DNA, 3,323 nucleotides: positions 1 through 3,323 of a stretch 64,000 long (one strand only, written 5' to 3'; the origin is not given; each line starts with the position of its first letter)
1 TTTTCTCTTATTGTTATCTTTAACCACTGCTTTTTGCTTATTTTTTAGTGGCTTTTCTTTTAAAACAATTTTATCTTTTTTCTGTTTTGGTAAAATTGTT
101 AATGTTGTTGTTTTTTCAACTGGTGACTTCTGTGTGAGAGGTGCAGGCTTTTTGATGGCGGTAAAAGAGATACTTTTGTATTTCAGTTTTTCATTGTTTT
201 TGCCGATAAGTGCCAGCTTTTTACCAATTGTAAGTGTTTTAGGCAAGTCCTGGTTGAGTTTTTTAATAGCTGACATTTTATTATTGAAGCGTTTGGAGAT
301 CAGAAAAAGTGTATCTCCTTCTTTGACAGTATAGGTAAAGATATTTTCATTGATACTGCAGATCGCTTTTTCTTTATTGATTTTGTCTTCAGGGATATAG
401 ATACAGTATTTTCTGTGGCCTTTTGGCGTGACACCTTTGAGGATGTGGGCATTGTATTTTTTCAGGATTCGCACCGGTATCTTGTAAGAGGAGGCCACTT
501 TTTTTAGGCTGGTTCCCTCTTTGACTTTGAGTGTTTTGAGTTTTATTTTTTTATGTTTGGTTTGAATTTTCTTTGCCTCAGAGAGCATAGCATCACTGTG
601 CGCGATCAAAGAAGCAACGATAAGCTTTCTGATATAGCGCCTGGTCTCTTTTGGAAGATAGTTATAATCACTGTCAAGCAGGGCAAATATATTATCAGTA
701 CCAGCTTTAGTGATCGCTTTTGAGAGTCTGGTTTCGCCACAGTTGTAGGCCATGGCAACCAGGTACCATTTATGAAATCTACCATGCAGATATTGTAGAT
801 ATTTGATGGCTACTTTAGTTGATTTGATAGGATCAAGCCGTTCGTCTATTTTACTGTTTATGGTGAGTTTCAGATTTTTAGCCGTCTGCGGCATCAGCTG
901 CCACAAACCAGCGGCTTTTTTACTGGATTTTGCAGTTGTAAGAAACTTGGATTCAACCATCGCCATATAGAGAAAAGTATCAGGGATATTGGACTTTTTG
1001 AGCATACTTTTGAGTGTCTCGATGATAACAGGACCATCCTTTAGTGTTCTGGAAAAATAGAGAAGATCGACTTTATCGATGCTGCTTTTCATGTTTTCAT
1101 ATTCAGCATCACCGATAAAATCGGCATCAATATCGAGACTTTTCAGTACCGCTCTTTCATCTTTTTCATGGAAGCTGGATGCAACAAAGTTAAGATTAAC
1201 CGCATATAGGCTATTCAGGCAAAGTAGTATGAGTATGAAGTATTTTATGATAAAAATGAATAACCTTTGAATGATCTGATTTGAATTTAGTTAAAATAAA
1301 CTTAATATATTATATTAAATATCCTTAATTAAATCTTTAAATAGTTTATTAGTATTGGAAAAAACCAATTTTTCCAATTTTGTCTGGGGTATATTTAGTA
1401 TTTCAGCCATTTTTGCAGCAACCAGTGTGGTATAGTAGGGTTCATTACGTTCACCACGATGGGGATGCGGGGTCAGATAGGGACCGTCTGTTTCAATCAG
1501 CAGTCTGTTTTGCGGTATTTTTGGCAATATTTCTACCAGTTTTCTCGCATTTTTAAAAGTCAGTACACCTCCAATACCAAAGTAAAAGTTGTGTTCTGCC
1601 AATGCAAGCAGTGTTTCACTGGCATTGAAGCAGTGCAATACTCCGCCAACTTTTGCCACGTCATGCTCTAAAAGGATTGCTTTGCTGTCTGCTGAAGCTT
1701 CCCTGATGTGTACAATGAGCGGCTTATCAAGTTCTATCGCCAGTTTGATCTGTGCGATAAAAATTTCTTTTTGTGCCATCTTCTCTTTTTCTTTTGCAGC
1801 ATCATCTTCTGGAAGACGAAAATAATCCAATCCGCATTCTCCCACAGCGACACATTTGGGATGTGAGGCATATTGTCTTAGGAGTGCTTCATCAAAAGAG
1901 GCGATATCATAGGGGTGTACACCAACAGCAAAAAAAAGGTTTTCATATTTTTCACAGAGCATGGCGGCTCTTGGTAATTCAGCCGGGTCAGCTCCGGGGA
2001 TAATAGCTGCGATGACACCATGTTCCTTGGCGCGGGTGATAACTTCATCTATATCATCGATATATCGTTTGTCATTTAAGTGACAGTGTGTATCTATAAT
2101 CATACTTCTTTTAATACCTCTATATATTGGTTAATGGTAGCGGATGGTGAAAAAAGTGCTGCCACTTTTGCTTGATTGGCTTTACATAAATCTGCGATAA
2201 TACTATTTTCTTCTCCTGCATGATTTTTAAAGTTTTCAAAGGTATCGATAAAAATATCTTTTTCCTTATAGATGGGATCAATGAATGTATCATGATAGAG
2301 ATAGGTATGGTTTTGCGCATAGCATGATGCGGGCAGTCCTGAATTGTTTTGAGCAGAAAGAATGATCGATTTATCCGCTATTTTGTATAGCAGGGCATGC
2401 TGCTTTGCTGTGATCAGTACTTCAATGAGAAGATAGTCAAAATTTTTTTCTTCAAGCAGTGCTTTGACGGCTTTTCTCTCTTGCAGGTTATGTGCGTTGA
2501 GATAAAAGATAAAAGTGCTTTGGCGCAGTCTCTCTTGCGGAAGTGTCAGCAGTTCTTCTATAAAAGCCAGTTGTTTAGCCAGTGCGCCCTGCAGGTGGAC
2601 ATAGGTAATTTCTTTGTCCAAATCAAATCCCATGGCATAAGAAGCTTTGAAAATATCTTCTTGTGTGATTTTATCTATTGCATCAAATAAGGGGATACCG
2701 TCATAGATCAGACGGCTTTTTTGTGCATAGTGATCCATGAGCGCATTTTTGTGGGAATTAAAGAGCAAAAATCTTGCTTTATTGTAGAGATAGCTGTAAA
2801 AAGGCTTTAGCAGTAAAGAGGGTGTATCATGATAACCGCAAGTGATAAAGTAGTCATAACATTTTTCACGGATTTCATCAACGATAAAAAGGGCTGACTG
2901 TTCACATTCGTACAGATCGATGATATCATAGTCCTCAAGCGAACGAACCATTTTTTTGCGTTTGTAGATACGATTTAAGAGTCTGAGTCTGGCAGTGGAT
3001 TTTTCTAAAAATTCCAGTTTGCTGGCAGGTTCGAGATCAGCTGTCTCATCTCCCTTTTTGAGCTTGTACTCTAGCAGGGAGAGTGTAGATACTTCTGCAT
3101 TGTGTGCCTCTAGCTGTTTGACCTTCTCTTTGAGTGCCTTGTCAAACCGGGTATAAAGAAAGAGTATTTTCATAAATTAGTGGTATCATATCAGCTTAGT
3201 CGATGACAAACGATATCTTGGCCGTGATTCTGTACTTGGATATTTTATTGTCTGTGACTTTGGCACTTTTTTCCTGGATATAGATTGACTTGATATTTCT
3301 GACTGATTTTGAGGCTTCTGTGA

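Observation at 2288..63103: Highly iterated palindrome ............: 36 exact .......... copies in 64 kb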

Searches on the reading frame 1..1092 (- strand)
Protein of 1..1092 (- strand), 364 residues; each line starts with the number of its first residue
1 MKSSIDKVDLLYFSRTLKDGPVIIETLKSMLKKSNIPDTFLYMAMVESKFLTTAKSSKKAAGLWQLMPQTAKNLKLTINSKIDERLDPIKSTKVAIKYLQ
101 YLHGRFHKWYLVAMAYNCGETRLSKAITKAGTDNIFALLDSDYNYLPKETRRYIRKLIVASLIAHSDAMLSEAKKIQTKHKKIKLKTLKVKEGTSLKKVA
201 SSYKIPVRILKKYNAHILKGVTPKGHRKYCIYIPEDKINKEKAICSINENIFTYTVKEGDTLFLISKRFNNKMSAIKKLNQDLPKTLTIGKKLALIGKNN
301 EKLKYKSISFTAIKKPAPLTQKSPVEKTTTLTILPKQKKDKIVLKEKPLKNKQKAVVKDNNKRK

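Call 9: search_protein_families(library=ncbifam, proteins=[window:1-1092:-], max_evalue=0.00001)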
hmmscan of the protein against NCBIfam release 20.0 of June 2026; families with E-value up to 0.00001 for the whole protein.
window:1-1092:- (364 aa): 5 families
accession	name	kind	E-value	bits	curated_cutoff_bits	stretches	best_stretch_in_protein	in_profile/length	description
NF008050.0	PRK10783.1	equivalog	8.5e-36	123.2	508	1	29-300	110-392/457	murein transglycosylase D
NF047373.1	BB0259_flg_lyt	exception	2.2e-12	46.6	234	1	33-162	558-686/705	flagellar assembly lytic transglycosylase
NF008631.0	PRK11619.1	equivalog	2.7e-09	36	536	1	30-159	486-619/644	murein transglycosylase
NF004974.0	PRK06347.1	equivalog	6.2e-09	35.4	701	1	178-294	472-590/592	1,4-beta-N-acetylmuramoylhydrolase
NF040883.1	amid_act_ActS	equivalog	5.4e-07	29.1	375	1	252-324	34-108/242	amidase activator ActS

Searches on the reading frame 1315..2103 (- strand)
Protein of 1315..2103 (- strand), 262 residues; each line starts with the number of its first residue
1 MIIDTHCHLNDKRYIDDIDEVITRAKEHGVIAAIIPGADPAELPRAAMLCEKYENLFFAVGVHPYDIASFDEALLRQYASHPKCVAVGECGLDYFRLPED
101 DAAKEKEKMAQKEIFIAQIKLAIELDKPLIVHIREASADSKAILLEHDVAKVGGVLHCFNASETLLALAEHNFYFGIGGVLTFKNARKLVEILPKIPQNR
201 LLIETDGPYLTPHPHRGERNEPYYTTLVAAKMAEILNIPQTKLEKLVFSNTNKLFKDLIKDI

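Call 9: search_protein_families(library=ncbifam, proteins=[window:1315-2103:-], max_evalue=0.00001)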
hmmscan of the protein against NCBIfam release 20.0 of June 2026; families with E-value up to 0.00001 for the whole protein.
window:1315-2103:- (262 aa): 5 families
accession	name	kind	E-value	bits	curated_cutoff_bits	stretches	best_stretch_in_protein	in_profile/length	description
TIGR00010.1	TIGR00010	subfamily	2.2e-78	263.2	206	1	2-256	1-252/253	YchF/TatD family DNA exonuclease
NF008075.0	PRK10812.1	equivalog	1.7e-51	175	438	1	2-256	3-255/265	metal-dependent hydrolase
NF007745.0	PRK10425.1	equivalog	1.5e-40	139.1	395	1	4-256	3-257/260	3'-5' ssDNA/RNA exonuclease TatD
NF008522.0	PRK11449.1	equivalog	1.6e-35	122.5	481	1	2-256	5-257/259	metal-dependent hydrolase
NF041926.1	QatD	equivalog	2.5e-23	82.5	230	1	4-254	1-239/239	Qat anti-phage system TatD family nuclease QatD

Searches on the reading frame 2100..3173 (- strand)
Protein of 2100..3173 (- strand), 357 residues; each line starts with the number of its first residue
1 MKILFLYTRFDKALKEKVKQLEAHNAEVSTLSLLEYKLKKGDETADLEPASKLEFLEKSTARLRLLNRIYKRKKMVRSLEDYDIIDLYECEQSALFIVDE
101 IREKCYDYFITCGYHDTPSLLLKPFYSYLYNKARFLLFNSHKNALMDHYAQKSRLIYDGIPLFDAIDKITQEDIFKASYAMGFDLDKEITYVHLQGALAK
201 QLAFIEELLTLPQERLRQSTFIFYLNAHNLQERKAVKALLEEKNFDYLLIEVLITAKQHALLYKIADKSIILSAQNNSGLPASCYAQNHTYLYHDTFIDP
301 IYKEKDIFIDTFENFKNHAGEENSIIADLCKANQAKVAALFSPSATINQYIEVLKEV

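Call 9: search_protein_families(library=ncbifam, proteins=[window:2100-3173:-], max_evalue=0.00001)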
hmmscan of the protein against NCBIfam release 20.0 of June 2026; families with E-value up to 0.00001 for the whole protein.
window:2100-3173:- (357 aa): 0 families

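Call 39: search_protein_families(library=pfam, proteins=[window:2100-3173:-], max_evalue=0.000001)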
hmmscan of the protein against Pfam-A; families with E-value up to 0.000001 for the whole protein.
window:2100-3173:- (357 aa): 0 families
